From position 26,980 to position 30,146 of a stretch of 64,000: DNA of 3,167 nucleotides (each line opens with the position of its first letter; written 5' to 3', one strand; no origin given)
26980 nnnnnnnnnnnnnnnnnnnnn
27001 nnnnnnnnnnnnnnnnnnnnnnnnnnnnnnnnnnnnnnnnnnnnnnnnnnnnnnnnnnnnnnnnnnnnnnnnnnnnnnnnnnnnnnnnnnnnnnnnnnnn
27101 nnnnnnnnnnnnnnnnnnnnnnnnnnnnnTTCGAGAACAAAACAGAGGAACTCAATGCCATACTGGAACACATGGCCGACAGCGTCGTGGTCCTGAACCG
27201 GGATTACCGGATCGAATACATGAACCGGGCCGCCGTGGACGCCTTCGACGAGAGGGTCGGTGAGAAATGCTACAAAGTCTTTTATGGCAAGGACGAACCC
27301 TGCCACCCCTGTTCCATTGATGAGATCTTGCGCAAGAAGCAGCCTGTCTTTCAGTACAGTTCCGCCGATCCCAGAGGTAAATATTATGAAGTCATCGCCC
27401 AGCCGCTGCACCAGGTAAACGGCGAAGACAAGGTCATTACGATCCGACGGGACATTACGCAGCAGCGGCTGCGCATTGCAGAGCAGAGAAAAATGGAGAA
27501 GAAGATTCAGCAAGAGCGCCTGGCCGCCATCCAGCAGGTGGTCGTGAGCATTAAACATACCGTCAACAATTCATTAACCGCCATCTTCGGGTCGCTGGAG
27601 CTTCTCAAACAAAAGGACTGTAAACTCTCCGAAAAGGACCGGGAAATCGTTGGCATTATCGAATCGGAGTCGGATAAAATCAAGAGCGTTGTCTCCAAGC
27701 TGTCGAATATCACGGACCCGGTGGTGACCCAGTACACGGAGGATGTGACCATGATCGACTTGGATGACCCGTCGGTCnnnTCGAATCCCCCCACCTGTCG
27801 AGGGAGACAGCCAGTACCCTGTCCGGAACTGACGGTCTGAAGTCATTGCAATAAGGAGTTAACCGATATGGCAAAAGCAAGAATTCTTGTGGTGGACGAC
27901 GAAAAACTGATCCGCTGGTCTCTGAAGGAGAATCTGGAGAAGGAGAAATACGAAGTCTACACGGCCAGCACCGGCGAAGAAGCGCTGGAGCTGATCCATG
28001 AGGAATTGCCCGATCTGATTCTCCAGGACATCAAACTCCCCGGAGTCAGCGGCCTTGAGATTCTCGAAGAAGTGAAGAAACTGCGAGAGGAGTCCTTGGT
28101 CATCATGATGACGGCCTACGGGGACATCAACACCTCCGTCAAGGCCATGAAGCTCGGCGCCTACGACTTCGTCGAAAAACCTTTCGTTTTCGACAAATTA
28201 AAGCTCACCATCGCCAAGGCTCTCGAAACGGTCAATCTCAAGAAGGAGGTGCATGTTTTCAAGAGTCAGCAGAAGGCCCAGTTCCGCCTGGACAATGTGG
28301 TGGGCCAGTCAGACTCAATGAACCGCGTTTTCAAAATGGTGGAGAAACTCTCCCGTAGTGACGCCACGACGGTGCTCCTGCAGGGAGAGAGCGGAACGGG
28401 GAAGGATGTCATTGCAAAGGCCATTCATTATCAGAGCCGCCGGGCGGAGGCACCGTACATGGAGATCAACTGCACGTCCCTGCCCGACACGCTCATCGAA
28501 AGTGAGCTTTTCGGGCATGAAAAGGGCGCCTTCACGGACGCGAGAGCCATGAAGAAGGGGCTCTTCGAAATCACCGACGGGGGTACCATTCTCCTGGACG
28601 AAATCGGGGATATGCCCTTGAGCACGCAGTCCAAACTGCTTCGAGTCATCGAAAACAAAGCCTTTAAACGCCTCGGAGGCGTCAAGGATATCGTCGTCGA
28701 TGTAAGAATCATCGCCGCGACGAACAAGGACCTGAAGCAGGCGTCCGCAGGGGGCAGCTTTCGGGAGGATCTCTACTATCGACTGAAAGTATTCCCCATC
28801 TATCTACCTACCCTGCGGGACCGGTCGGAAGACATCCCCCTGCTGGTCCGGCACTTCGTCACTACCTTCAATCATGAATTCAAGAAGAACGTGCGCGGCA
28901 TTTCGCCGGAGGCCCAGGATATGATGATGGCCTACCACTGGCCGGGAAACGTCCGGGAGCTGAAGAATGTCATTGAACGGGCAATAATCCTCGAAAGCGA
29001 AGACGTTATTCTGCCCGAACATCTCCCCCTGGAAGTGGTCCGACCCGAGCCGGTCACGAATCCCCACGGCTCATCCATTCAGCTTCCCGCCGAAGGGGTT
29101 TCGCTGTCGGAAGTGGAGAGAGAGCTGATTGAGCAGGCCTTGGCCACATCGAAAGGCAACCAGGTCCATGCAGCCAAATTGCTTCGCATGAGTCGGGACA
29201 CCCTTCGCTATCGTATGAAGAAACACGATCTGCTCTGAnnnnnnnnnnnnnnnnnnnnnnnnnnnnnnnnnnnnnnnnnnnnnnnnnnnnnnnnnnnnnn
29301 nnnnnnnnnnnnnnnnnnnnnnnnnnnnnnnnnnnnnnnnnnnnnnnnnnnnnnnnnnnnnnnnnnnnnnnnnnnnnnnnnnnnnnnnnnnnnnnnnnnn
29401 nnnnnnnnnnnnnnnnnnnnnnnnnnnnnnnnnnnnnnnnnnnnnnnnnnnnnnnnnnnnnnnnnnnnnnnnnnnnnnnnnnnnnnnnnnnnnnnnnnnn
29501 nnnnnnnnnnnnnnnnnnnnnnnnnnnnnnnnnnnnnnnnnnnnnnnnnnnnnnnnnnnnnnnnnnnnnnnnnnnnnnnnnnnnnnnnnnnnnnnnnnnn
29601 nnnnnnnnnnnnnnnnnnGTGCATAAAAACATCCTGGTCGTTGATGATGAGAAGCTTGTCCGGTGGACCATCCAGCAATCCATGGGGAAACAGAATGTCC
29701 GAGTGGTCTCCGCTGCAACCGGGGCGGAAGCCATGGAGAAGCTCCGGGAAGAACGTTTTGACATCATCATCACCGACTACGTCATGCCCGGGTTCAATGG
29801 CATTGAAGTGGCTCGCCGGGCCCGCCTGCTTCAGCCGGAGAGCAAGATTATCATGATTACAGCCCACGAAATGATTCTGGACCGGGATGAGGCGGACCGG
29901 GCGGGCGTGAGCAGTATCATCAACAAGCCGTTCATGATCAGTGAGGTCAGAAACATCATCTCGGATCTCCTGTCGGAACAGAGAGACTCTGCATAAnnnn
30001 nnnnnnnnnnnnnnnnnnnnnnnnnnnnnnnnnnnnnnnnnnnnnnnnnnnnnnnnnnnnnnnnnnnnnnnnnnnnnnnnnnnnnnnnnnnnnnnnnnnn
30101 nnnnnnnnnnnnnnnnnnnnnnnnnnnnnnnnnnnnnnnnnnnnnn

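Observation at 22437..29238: Unusual signalling cassette: haem-motif sensor kinase – PilZ – double binding protein – ATPase-less HisKA sensor – sigma-54 activator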

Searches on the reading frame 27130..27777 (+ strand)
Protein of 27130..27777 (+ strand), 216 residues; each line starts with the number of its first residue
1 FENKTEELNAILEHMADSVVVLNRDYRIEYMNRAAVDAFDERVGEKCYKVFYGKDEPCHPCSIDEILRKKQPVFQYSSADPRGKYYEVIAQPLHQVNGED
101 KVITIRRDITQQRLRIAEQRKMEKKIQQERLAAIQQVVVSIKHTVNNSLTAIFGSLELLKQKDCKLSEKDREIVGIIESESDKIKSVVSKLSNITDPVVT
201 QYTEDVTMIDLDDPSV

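Call 41: find_homologous_proteins(query=A2, max_evalue=1e-10)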
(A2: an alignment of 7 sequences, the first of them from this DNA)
Query A2 (7 sequences) (216 aa, profile of the alignment): 15 proteins with E <= 1e-10 among 4527 candidates.
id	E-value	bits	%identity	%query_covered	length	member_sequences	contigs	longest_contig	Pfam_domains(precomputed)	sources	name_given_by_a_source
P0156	9.7e-88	311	28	97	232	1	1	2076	PF13188.14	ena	-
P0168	2.8e-78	280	60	99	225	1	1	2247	PF13426.14,PF13188.14,PF08448.17,PF00512.32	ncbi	-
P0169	5.0e-71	257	31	95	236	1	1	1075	-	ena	-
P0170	1.4e-70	255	31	98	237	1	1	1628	-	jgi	jgi:nitrogen-specific signal transduction histidine kinase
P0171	8.1e-70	253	28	97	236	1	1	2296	-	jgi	jgi:nitrogen-specific signal transduction histidine kinase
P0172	2.7e-69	251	28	100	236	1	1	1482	-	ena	-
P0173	6.1e-69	250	28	88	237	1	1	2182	-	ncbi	-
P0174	2.0e-68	248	28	99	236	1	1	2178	-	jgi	-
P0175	1.4e-67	245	29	95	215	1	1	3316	-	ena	-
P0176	6.1e-67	243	27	99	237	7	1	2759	-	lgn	-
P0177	8.6e-67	243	29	95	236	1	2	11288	-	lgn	-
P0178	4.9e-66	240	27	87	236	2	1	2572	-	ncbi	-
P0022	2.7e-62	228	53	87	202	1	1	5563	-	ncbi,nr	ncbi:MAG: hypothetical protein R3231_05730, partial [bacterium]|nr:hypothetical protein [bacterium]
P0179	3.6e-59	218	63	77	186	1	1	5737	PF13426.14,PF13188.14,PF08448.17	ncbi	ncbi:MAG: hypothetical protein COW52_11015, partial [Nitrospirae bacterium CG17_big_fil_post_rev_8_2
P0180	3.8e-12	64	27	50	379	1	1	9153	PF02518.32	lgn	-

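Call 42: find_encoding_contigs(protein=P0177, flank=8000, max_places=3)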
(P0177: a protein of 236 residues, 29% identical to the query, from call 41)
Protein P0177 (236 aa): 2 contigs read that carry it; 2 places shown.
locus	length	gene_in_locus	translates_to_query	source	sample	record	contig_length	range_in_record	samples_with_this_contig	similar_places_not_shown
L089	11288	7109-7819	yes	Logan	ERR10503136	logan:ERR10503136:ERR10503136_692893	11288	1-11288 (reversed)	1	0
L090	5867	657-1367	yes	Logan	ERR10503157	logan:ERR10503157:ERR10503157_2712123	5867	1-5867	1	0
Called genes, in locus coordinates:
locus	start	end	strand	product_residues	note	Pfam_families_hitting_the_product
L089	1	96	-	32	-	?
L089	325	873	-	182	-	PF08534:Redoxin (weak), PF00578:AhpC-TSA, PF02630:SCO1-SenC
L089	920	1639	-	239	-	PF03205:MobB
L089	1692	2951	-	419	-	PF03453:MoeA_N, PF00994:MoCF_biosynth, PF03454:MoeA_C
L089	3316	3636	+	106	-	-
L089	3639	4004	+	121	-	-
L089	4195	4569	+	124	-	PF00072:Response_reg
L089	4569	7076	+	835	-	PF02743:dCache_1, PF00672:HAMP, PF01590:GAF (weak), PF13185:GAF_2, PF13492:GAF_3 (weak), PF00512:HisKA, PF02518:HATPase_c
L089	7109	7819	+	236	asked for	-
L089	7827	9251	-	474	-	PF01464:SLT, PF01476:LysM, PF23473:LysM3_LYK4_5 (faint), PF01476:LysM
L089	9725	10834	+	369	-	PF00989:PAS, PF13426:PAS_9, PF00512:HisKA, PF02518:HATPase_c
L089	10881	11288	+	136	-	?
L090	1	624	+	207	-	?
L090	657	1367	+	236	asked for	-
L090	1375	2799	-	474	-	PF01464:SLT, PF01476:LysM, PF23473:LysM3_LYK4_5 (faint), PF01476:LysM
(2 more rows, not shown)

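Call 43: find_encoding_contigs(protein=P0175, flank=8000, max_places=2)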
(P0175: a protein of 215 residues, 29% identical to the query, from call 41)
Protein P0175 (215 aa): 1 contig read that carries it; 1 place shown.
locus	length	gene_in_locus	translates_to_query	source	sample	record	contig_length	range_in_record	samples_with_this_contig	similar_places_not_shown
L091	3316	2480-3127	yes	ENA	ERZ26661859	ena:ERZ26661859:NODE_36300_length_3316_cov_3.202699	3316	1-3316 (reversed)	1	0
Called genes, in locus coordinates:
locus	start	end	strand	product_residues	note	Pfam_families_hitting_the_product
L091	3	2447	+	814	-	?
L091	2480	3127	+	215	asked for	-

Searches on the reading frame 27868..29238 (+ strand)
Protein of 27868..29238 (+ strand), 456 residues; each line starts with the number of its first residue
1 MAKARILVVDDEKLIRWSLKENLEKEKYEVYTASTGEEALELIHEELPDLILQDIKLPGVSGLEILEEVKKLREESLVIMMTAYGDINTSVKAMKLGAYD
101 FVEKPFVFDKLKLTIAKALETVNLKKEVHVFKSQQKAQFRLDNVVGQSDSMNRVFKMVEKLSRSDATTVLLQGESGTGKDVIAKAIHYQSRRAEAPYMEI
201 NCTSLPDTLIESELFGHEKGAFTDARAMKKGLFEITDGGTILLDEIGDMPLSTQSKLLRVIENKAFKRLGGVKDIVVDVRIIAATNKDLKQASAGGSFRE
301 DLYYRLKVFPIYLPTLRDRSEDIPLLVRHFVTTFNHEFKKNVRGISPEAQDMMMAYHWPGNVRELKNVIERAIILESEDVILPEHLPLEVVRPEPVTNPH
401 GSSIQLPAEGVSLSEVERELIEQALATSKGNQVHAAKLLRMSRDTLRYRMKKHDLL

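Call 4: search_protein_families(library=pfam, proteins=[window:27868-29238:+], max_evalue=0.01)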
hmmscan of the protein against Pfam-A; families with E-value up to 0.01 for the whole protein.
window:27868-29238:+ (456 aa): 12 families
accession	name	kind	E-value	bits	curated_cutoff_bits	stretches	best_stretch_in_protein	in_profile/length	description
PF00158.32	Sigma54_activat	-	2.5e-67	226.2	20.2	1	145-311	2-167/168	Sigma-54 interaction domain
PF25601.1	AAA_lid_14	-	1.1e-31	108.9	27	1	317-398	1-82/87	AAA+ ATPase lid domain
PF00072.30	Response_reg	-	9.8e-30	103.4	30.2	1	6-114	1-109/111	Response regulator receiver domain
PF14532.12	Sigma54_activ_2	-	2.6e-17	63.8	25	1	145-316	1-138/138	Sigma-54 interaction domain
PF02954.25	HTH_8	-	2.5e-15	56.4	22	1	413-453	2-42/42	Bacterial regulatory protein, Fis family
PF07728.20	AAA_5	-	2.1e-09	38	22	1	169-287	2-123/139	AAA domain (dynein-related subfamily)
PF00004.35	AAA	-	6.4e-06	27.1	21.2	1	169-287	1-110/131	ATPase family associated with various cellular activities (AAA)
PF13191.12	AAA_16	-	0.00014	22.8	32.6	1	144-214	2-78/167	AAA ATPase domain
PF05673.19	DUF815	-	0.00034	20.3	23.8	1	134-203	20-90/249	Protein of unknown function (DUF815)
PF02589.21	LUD_dom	-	0.0017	18.5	22.6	1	19-50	4-35/189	LUD domain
PF13556.12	HTH_30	-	0.0055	16.9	27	0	427-452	10-35/59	PucR C-terminal helix-turn-helix domain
PF00493.29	MCM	-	0.0098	15.5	23.3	0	164-267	55-151/224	MCM P-loop domain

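Call 5: search_protein_families(library=ncbifam, proteins=[window:27868-29238:+], max_evalue=0.01)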
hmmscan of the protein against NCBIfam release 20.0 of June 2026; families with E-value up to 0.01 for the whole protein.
window:27868-29238:+ (456 aa): 126 families (the best 25 are shown)
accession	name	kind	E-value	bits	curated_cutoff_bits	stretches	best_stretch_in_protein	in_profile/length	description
NF008469.0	PRK11361.1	equivalog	1.4e-142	475.6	714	1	2-452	3-453/461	acetoacetate metabolism transcriptional regulator AtoC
TIGR01818.1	ntrC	equivalog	6.6e-131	437.3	558.6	2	6-393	1-384/463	nitrogen regulation protein NR(I)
TIGR02915.1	PEP_resp_reg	equivalog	8.3e-123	410.5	502.6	1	6-455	1-444/445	PEP-CTERM-box response regulator transcription factor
NF051870.1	NAssimRespRegNtrX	equivalog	2.2e-117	392.7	600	1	5-452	3-449/452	nitrogen assimilation response regulator NtrX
NF041946.1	LuxO_transreg_Vib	equivalog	8.8e-113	377.5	800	1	20-451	13-458/463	quorum-sensing sigma-54 dependent transcriptional regulator LuxO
NF008176.1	PRK10923.1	equivalog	9.5e-112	373.9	620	1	1-393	1-388/469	nitrogen regulation protein NR(I)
NF007689.0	PRK10365.1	equivalog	2.3e-111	372.7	760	1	3-449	5-438/441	sigma-54-dependent response regulator transcription factor ZraR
TIGR01817.1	nifA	equivalog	3.7e-108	362.6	528.85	1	130-454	184-528/534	nif-specific transcriptional activator NifA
NF041552.1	TF_PrdR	equivalog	8.6e-106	354.5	795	1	111-453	240-576/577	sigma-54 dependent transcriptional regulator PrdR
NF011695.0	PRK15115.1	equivalog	4.9e-104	348.6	763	1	3-455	6-438/445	two-component system response regulator GlrR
NF049963.1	RespRegFlgRCampy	domain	4.7e-98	328.8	750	1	6-455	3-429/429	fla regulon two-component system response regulator FlgR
NF038308.1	RNA_repair_RtcR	equivalog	1.4e-96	324.4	650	1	87-452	123-515/530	RNA repair transcriptional activator RtcR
NF003451.0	PRK05022.1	equivalog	5.2e-94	315.8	476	1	117-452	166-507/512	nitric oxide reductase transcriptional regulator NorR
NF050807.1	TransRegFlbDCaul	equivalog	5.2e-94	315.6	750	1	30-453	27-438/454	sigma-54-dependent transcriptional regulator FlbD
NF041906.1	V4R_TF_MobR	exception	2.7e-91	306.7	999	1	115-452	208-543/544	phenol degradation transcriptional regulator MobR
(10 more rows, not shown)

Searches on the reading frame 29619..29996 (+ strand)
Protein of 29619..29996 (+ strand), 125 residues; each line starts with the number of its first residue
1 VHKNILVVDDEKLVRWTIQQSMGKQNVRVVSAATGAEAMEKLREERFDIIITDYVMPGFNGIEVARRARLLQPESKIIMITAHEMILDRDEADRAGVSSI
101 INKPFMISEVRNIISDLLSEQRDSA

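Call 14: search_protein_families(library=pfam, proteins=[window:29619-29996:+], max_evalue=0.001)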
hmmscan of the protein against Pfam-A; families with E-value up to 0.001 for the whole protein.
window:29619-29996:+ (125 aa): 1 family
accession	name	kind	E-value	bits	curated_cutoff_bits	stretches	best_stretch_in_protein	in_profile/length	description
PF00072.30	Response_reg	-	6.4e-26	91.1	30.2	1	5-114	1-110/111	Response regulator receiver domain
